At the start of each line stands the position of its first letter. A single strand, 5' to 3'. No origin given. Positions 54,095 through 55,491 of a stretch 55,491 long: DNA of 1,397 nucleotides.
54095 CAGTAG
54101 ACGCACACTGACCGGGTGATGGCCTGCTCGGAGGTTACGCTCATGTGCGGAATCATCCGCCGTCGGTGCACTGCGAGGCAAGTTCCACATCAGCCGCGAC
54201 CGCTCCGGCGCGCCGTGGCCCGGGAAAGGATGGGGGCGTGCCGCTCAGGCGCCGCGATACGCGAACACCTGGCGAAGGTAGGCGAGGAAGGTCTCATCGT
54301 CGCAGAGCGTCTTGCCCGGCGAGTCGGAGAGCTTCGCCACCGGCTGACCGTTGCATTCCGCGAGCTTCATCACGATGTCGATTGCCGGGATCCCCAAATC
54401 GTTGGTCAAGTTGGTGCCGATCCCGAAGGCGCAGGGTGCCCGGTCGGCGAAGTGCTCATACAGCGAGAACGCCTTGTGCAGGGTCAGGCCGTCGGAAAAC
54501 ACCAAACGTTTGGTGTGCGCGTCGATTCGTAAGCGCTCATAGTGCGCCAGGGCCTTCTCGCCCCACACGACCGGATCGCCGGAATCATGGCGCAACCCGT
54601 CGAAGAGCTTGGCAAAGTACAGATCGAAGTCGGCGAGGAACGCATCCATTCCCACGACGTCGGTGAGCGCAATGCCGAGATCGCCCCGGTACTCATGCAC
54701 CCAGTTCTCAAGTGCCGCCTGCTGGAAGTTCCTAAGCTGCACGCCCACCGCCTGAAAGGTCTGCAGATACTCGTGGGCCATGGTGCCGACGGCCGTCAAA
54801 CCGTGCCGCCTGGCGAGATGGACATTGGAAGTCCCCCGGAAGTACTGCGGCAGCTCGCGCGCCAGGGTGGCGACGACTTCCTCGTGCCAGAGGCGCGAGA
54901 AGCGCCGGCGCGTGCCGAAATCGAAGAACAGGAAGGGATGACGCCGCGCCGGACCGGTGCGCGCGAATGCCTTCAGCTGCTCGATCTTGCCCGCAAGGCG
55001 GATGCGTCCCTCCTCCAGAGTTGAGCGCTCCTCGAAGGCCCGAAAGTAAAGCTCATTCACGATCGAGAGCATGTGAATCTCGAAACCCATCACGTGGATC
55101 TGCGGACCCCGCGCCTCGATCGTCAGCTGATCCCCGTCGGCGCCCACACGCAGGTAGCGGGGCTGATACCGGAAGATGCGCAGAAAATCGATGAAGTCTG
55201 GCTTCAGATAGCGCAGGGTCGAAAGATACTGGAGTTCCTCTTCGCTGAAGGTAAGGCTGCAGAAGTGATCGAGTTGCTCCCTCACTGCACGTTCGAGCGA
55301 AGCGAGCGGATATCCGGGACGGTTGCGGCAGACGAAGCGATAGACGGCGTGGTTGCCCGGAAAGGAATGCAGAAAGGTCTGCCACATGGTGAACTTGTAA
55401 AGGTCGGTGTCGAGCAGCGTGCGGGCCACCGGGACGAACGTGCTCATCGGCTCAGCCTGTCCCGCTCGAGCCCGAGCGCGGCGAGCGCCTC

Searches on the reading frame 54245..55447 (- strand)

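Call 54: search_protein_families(library=pfam, proteins=[window:54245-55447:-], max_evalue=0.00001)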
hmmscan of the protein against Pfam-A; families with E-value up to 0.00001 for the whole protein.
window:54245-55447:- (400 aa): 2 families
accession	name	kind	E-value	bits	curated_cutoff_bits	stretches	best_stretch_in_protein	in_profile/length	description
PF04095.22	NAPRTase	-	3e-79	266.6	20.8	1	172-397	1-237/239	Nicotinate phosphoribosyltransferase (NAPRTase) family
PF17767.7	NAPRTase_N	-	8.8e-32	110.5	32.6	1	12-131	1-125/125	Nicotinate phosphoribosyltransferase (NAPRTase) N-terminal domain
